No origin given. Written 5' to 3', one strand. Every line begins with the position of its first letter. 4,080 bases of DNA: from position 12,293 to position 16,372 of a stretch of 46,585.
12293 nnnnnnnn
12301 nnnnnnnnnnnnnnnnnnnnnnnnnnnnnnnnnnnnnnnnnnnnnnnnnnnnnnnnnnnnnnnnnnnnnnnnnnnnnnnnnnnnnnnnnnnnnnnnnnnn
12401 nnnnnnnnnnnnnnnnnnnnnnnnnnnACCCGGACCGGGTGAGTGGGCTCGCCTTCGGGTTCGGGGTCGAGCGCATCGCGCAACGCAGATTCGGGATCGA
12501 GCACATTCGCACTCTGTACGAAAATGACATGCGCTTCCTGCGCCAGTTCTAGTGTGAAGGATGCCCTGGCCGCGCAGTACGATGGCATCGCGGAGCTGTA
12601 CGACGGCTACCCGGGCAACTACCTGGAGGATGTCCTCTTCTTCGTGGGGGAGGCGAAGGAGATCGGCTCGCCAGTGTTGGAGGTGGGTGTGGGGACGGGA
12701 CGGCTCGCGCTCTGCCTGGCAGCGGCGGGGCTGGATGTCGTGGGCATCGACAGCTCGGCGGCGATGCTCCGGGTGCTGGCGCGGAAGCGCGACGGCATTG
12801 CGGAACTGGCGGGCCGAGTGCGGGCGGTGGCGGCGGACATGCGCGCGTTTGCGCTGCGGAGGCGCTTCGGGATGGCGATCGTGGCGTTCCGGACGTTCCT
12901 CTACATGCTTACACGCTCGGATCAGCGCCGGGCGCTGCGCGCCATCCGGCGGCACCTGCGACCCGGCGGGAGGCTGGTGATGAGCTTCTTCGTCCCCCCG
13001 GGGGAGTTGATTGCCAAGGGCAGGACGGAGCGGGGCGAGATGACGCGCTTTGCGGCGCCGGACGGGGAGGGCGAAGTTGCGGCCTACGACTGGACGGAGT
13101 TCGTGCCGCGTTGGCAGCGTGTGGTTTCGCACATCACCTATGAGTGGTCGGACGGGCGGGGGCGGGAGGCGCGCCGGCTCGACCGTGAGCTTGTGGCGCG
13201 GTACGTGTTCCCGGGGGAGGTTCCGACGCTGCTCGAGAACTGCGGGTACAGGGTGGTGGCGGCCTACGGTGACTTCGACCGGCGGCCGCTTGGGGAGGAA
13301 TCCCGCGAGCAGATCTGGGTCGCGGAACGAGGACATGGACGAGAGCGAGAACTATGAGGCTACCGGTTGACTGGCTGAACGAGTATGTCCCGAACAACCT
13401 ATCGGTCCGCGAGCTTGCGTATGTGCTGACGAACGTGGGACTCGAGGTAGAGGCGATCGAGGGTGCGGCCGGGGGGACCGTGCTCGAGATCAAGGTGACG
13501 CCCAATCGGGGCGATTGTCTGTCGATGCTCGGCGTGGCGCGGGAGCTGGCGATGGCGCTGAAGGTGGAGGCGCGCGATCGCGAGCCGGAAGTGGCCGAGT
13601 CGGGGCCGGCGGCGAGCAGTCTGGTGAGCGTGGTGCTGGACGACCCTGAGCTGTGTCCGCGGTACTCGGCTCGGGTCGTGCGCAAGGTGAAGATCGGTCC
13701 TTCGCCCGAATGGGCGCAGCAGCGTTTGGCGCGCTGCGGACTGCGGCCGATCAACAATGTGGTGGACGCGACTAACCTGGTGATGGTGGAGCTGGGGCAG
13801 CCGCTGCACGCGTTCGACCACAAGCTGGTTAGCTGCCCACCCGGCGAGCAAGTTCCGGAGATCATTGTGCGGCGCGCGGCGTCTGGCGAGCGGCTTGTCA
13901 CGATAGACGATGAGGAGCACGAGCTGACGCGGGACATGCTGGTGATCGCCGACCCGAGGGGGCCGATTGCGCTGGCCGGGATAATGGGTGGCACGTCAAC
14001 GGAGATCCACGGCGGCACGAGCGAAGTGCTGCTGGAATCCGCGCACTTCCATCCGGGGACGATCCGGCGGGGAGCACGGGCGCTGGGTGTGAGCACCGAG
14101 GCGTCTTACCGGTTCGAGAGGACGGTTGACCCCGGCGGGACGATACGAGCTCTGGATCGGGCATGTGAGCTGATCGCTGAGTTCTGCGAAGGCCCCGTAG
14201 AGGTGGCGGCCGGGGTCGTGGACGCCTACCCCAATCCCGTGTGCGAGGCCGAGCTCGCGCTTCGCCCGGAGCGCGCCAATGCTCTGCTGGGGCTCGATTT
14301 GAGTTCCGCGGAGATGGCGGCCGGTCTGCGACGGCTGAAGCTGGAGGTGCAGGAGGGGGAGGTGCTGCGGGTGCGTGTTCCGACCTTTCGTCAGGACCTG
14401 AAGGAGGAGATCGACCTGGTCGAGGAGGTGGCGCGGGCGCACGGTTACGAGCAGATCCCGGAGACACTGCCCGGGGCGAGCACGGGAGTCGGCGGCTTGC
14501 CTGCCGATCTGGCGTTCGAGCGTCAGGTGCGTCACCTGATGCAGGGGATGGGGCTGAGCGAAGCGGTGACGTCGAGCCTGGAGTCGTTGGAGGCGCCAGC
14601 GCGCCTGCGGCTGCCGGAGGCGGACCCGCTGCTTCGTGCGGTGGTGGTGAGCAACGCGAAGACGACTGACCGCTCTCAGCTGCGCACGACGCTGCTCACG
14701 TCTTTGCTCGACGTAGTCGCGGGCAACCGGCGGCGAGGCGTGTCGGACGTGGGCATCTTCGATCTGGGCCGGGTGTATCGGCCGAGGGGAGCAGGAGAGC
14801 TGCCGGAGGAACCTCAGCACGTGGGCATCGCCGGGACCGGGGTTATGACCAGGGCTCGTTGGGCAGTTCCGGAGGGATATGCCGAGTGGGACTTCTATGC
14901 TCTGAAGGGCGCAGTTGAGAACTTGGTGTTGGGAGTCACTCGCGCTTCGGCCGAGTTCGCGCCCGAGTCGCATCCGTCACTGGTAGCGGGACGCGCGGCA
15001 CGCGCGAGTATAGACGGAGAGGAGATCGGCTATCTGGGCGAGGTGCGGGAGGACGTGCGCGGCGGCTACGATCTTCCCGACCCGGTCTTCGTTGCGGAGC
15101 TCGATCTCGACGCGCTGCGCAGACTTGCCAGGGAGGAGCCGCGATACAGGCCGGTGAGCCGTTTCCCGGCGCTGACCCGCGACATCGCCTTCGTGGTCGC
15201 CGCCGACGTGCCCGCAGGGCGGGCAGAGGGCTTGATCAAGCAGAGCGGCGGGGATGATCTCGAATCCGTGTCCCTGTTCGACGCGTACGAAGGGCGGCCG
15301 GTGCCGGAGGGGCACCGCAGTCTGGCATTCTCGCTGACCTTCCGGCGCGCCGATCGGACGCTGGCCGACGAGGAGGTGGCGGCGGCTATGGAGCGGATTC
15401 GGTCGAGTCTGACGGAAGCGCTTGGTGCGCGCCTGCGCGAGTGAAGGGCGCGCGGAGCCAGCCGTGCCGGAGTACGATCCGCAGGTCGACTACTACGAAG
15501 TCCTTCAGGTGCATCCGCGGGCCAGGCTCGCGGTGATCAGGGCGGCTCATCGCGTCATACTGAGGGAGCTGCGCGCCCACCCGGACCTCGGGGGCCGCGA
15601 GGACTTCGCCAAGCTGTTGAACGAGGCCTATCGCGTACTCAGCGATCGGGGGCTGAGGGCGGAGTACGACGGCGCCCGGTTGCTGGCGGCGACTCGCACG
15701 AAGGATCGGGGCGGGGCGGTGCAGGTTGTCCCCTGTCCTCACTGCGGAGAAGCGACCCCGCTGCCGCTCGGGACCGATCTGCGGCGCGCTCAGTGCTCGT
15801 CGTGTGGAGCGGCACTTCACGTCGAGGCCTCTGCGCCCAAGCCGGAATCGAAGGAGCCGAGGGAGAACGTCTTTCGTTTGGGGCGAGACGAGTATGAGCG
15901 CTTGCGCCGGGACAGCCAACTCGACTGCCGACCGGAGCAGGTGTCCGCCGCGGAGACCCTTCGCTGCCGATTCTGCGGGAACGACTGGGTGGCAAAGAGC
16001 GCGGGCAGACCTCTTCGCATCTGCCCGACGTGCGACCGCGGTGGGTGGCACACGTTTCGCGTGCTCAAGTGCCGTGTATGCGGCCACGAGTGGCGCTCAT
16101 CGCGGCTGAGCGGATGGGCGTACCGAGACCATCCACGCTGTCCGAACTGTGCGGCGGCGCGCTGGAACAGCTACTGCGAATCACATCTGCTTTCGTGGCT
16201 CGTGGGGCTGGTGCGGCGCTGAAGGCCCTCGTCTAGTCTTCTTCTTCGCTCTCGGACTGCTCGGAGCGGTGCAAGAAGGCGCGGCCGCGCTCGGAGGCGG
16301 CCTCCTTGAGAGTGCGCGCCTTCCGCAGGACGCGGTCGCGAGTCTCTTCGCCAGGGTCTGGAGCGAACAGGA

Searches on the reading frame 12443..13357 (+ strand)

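Call 5: search_protein_families(library=pfam, proteins=[window:12443-13357:+], max_evalue=0.001)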
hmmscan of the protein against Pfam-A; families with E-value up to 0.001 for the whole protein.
window:12443-13357:+ (304 aa): 7 families
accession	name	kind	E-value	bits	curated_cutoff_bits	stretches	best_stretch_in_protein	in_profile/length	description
PF13649.12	Methyltransf_25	-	7.5e-17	62.2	27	1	78-176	1-97/97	Methyltransferase domain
PF08241.18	Methyltransf_11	-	3.2e-13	50.6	21.2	1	79-180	1-95/95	Methyltransferase domain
PF08242.18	Methyltransf_12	-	2.7e-11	44.5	30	1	79-178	1-98/98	Methyltransferase domain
PF13489.12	Methyltransf_23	-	1.4e-08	35.1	27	1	64-182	13-118/164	Methyltransferase domain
PF13847.12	Methyltransf_31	-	3.9e-07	30.3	27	1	75-190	4-119/145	Methyltransferase domain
PF01209.24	Ubie_methyltran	-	0.00022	21.1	20.1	1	72-180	45-151/233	ubiE/COQ5 methyltransferase family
PF03848.20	TehB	-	0.00056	19.8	20.4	1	76-177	30-129/193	Tellurite resistance protein TehB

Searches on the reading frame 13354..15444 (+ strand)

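Call 5: search_protein_families(library=pfam, proteins=[window:13354-15444:+], max_evalue=0.001)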
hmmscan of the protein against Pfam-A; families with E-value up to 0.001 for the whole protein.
window:13354-15444:+ (696 aa): 4 families
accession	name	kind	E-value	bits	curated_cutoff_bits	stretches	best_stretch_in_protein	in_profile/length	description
PF03483.22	B3_4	-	2.6e-66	222.9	29.3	1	101-278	2-173/174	B3/4 domain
PF17759.6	tRNA_synthFbeta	-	9.7e-51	172.7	22.4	1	368-585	1-214/214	Phenylalanyl tRNA synthetase beta chain CLM domain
PF03147.19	FDX-ACB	-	1e-28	100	31.1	1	602-695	1-94/94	Ferredoxin-fold anticodon binding domain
PF03484.21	B5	-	1.9e-23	82.9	28.6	1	302-365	2-67/67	tRNA synthetase B5 domain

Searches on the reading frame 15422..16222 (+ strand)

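Call 5: search_protein_families(library=pfam, proteins=[window:15422-16222:+], max_evalue=0.001)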
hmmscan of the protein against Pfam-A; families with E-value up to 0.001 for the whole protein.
window:15422-16222:+ (266 aa): 2 families
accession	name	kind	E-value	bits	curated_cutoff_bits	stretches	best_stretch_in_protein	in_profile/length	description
PF00226.36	DnaJ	-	2.3e-09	37.7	27.8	1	23-83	1-63/63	DnaJ domain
PF09723.15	Zn_ribbon_8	-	4.3e-05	23.9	34.4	0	216-245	7-34/41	Zinc ribbon domain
